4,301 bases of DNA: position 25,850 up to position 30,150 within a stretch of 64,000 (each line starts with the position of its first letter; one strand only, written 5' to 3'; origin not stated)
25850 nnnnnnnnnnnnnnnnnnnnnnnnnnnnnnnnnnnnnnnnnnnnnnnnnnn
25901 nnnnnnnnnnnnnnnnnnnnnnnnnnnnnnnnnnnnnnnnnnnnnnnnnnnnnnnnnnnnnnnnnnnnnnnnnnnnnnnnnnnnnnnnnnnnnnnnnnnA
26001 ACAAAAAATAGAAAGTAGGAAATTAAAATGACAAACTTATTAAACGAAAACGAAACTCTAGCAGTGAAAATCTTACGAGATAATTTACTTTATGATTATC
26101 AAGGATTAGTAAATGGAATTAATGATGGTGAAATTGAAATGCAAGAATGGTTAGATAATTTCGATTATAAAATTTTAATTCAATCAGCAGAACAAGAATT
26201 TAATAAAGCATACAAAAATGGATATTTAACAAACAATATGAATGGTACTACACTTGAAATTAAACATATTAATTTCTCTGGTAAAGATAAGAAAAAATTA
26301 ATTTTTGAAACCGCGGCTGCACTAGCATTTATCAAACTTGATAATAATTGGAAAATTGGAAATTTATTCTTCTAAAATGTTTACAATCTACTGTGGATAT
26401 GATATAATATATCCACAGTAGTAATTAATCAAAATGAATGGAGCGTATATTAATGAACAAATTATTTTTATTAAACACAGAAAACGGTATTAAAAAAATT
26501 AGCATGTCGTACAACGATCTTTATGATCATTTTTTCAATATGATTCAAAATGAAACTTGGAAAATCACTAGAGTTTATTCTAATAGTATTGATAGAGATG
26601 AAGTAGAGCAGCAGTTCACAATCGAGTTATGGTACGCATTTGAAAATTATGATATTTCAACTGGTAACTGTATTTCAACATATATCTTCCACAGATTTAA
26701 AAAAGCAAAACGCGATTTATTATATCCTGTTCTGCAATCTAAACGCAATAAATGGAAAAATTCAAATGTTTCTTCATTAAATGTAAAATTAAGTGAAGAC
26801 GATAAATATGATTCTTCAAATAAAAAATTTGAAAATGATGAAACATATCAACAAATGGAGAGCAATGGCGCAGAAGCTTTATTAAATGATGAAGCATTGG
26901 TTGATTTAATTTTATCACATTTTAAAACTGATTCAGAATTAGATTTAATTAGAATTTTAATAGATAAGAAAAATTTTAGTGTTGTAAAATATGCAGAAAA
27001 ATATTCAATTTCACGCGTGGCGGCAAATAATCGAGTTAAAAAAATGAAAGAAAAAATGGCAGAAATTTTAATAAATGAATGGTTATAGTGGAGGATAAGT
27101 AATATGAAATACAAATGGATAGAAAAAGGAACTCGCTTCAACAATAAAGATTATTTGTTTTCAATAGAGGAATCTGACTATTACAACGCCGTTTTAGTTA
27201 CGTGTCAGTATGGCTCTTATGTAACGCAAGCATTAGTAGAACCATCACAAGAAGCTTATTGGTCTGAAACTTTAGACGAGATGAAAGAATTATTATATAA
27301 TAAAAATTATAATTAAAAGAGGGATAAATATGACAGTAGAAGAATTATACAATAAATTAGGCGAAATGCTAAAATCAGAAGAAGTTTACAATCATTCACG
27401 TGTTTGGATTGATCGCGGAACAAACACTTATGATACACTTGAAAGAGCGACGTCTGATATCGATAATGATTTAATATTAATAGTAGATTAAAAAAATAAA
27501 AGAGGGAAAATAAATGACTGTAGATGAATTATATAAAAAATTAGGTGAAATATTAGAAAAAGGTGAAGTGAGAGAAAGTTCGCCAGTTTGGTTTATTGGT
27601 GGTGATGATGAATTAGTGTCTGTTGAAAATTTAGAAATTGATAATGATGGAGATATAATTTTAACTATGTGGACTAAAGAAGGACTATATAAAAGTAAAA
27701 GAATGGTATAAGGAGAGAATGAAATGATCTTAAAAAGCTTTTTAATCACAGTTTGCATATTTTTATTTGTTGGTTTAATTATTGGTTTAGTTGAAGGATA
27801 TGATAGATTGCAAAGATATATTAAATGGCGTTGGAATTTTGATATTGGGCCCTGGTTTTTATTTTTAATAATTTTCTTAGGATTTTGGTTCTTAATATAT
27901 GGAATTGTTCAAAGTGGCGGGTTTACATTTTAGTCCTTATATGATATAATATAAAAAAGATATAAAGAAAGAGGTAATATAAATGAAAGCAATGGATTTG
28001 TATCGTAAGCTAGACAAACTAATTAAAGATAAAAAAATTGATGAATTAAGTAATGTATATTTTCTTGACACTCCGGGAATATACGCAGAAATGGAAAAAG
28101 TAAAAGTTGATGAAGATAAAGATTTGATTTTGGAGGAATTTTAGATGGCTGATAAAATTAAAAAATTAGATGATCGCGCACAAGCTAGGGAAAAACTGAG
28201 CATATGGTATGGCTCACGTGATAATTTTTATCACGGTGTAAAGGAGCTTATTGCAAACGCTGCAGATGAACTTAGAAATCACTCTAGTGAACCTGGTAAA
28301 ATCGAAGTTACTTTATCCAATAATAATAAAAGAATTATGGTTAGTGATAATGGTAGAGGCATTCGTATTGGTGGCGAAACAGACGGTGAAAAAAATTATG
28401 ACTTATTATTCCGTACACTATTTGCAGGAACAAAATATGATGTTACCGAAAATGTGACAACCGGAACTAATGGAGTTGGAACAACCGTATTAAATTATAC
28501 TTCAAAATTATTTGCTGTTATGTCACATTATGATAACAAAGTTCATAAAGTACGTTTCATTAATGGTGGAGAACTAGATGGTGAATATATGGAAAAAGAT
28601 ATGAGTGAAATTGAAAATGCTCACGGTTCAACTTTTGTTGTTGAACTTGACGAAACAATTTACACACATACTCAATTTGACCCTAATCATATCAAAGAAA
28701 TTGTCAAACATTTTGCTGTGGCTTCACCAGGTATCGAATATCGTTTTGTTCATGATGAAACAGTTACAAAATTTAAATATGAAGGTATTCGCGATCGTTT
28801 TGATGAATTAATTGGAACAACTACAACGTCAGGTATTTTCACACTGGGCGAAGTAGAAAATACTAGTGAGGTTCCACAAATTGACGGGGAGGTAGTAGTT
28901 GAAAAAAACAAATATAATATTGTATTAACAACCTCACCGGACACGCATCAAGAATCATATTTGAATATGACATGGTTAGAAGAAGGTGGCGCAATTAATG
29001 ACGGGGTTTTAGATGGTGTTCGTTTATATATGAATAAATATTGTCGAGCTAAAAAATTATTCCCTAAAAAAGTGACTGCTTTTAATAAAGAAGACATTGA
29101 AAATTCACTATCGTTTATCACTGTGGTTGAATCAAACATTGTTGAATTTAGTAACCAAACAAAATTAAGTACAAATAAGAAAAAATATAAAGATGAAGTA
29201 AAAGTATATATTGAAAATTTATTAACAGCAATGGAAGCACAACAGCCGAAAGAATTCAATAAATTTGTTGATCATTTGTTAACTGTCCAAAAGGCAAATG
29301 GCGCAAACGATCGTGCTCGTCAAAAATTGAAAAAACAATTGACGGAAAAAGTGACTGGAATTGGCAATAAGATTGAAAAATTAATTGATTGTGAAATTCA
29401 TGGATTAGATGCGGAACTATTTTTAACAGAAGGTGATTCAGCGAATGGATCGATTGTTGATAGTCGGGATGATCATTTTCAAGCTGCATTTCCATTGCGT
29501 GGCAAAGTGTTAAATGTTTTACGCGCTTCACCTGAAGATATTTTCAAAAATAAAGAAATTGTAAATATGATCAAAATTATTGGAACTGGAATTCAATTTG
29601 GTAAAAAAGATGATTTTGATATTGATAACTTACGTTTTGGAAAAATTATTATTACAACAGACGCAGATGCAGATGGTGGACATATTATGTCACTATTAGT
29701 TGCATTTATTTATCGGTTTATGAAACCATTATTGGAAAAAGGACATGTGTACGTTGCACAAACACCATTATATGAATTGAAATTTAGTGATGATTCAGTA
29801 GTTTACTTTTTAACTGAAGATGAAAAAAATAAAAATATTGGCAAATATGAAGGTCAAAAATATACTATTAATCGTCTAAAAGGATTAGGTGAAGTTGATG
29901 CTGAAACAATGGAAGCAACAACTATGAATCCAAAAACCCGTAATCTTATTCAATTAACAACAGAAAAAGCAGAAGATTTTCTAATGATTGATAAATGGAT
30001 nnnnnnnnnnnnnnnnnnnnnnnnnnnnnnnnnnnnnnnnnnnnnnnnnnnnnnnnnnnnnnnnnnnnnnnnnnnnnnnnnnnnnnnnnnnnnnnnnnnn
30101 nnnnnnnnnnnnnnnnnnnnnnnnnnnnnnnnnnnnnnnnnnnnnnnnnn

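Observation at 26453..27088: Phage-encoded ECF-like sigma factor and a 17-nt motif shared by two late-operon control regions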

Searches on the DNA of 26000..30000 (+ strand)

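Call 10: search_dna_similar(query=window:26000-30000:+, collection=phages, mode=near)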
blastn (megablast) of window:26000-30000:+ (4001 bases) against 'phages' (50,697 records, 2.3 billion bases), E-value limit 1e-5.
Records with a match: 9; places in all: 9; records where one place covers at least 80% of the query: 5.
Best place of each record, by identity: 95-99% 2; 90-95% 2; 80-90% 2; 60-80% 3.
By first word of the organism name: Enterococcus 9.
By host as written in the record: - 3; Enterococcus faecalis ATCC 700802 / V583 2; Enterococcus 2; Enterococcus faecium 1; Enterococcus faecium strain UCH5 1.
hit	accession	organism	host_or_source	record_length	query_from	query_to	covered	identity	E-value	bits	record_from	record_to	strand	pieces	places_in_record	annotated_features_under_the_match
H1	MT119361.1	Enterococcus phage vipetofem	Enterococcus faecalis ATCC 700802 / V583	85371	1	4001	100%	97.7%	0e+0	6885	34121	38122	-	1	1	hypothetical protein (x8)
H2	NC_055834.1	Enterococcus phage vipetofem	Enterococcus faecalis ATCC 700802 / V583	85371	1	4001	100%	97.7%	0e+0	6885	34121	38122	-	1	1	DNA topoisomerase II | hypothetical protein (x7)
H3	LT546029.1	Enterococcus phage VFW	-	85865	1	4001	90%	90.2%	0e+0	4682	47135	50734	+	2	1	Topoisomerase IV subunit B | hypothetical protein (x5)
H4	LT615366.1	Enterococcus phage VPE25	-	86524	1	4001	86%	89.1%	0e+0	4269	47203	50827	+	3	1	DNA gyrase subunit B | hypothetical protein (x5)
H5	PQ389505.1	Enterococcus phage vB_EfKM29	Enterococcus faecium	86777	1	4001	86%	89.0%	0e+0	4258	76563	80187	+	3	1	topoisomerase IV subunit B | hypothetical protein (x6)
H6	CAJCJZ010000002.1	Enterococcus phage vB_EfaS_140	Gamoneu cheese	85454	1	4001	74%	90.4%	0e+0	3906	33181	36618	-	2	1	DNA gyrase subunit B (EC | hypothetical protein (x4)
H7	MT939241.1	Enterococcus phage 9183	Enterococcus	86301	2133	3956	46%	75.9%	0e+0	902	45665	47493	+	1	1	topoisomerase IV subunit B | ribosome_binding_site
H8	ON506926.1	Enterococcus phage TJE4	Enterococcus faecium strain UCH5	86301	2136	3959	46%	75.9%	0e+0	902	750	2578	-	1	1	hypothetical protein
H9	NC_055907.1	Enterococcus phage 9183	Enterococcus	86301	2133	3956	46%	75.9%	0e+0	902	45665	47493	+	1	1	DNA topoisomerase II | ribosome_binding_site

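Call 11: get_annotated_region(hit=H2, flank=1500)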
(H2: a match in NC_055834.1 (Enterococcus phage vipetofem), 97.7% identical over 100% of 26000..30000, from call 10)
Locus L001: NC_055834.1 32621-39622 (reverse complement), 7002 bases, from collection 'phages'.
description: Enterococus phage vipetofem, complete genome.
organism: Enterococcus phage vipetofem (NCBI taxid 2719594)
taxonomy: Viruses; Duplodnaviria; Heunggongvirae; Uroviricota; Caudoviricetes; Andrewesvirinae; Vipetofemvirus; Vipetofemvirus vipetofem
host: Enterococcus faecalis ATCC 700802 / V583; source: wastewater; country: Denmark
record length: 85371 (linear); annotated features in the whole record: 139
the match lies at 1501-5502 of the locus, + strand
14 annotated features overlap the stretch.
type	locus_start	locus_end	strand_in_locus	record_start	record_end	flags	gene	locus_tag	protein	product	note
CDS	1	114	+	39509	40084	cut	-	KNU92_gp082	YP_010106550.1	RusA-like Holliday junction resolvase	-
CDS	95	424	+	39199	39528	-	-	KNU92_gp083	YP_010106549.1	hypothetical protein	-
CDS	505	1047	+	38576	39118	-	-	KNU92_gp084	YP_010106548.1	hypothetical protein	-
CDS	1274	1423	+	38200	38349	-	-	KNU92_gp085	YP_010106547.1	hypothetical protein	-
CDS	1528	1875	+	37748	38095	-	-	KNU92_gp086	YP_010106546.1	hypothetical protein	-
CDS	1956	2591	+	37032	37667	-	-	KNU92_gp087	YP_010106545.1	hypothetical protein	-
CDS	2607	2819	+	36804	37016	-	-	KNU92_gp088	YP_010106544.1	hypothetical protein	-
CDS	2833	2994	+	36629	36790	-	-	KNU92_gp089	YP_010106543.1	hypothetical protein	-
CDS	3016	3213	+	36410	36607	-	-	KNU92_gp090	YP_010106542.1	hypothetical protein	-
CDS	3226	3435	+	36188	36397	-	-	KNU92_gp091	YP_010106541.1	hypothetical protein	-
CDS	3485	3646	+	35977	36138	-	-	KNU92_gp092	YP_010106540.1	hypothetical protein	-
CDS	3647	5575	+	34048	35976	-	-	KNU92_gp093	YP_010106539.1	DNA topoisomerase II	PVOGs: VOG5656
CDS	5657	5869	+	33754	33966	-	-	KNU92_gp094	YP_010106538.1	hypothetical protein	PVOGs: VOG4822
CDS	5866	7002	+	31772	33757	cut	-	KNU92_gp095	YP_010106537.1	DNA topoisomerase II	PVOGs: VOG0384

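Call 12: get_annotated_region(hit=H4, flank=1500)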
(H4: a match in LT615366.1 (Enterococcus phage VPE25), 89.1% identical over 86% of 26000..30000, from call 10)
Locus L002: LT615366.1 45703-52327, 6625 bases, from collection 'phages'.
description: Enterococcus phage VPE25 genome assembly, chromosome: VPE25.
organism: Enterococcus phage VPE25 (NCBI taxid 1813887)
taxonomy: Viruses; Duplodnaviria; Heunggongvirae; Uroviricota; Caudoviricetes; Andrewesvirinae
host: -; source: -; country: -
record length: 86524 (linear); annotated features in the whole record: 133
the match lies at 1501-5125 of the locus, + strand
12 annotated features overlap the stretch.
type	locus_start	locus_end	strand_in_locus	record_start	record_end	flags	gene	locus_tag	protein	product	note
CDS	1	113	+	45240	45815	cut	-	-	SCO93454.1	non-essential protein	label:non-essential protein CDS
CDS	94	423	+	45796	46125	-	-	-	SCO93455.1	hypothetical protein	label:hypothetical protein CDS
CDS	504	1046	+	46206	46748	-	-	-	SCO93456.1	hypothetical protein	label:hypothetical protein CDS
CDS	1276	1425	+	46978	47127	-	-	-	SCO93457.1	hypothetical protein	label:hypothetical protein CDS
CDS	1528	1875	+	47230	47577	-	-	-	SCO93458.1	hypothetical protein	label:hypothetical protein CDS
CDS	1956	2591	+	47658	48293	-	-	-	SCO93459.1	hypothetical protein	label:hypothetical protein CDS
CDS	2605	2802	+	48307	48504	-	-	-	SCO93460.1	hypothetical protein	label:hypothetical protein CDS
CDS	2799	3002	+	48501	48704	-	-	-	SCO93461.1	hypothetical protein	label:hypothetical protein CDS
CDS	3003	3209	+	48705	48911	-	-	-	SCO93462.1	hypothetical protein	label:hypothetical protein CDS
CDS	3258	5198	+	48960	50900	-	-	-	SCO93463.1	DNA gyrase subunit B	label:DNA gyrase subunit B (EC 5.99.1.3) CDS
CDS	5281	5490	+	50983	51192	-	-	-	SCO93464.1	hypothetical protein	label:hypothetical protein CDS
CDS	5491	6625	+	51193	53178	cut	-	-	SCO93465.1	DNA gyrase subunit A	label:DNA gyrase subunit A (EC 5.99.1.3) CDS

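Call 13: get_annotated_region(hit=H5, flank=1500)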
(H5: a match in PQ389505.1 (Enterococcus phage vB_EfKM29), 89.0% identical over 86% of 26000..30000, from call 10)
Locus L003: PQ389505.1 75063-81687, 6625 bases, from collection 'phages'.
description: Enterococcus phage vB_EfKM29, complete genome.
organism: Enterococcus phage vB_EfKM29 (NCBI taxid 3366567)
taxonomy: Viruses; Duplodnaviria; Heunggongvirae; Uroviricota; Caudoviricetes; Andrewesvirinae; Vipetofemvirus
host: Enterococcus faecium; source: compost; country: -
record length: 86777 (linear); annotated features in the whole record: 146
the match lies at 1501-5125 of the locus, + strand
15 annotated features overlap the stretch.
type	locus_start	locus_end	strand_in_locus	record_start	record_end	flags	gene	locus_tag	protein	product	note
CDS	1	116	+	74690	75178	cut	-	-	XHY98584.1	RusA-like Holliday junction resolvase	-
CDS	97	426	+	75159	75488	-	-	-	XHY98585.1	hypothetical protein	-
CDS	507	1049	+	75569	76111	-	-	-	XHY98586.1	hypothetical protein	-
CDS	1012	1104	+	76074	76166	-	-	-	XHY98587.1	hypothetical protein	-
CDS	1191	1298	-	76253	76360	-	-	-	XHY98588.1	hypothetical protein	-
CDS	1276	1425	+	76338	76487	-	-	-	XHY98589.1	hypothetical protein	-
CDS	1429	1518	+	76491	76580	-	-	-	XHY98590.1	hypothetical protein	-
CDS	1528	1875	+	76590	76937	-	-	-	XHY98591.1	hypothetical protein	-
CDS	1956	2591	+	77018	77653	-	-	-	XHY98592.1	hypothetical protein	-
CDS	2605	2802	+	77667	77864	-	-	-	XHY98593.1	hypothetical protein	-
CDS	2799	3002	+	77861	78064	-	-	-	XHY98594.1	hypothetical protein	-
CDS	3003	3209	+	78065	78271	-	-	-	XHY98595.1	hypothetical protein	-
CDS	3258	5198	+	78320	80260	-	-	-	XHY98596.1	topoisomerase IV subunit B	-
CDS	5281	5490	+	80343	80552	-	-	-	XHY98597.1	hypothetical protein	-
CDS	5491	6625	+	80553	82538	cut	-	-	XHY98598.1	DNA gyrase subunit A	-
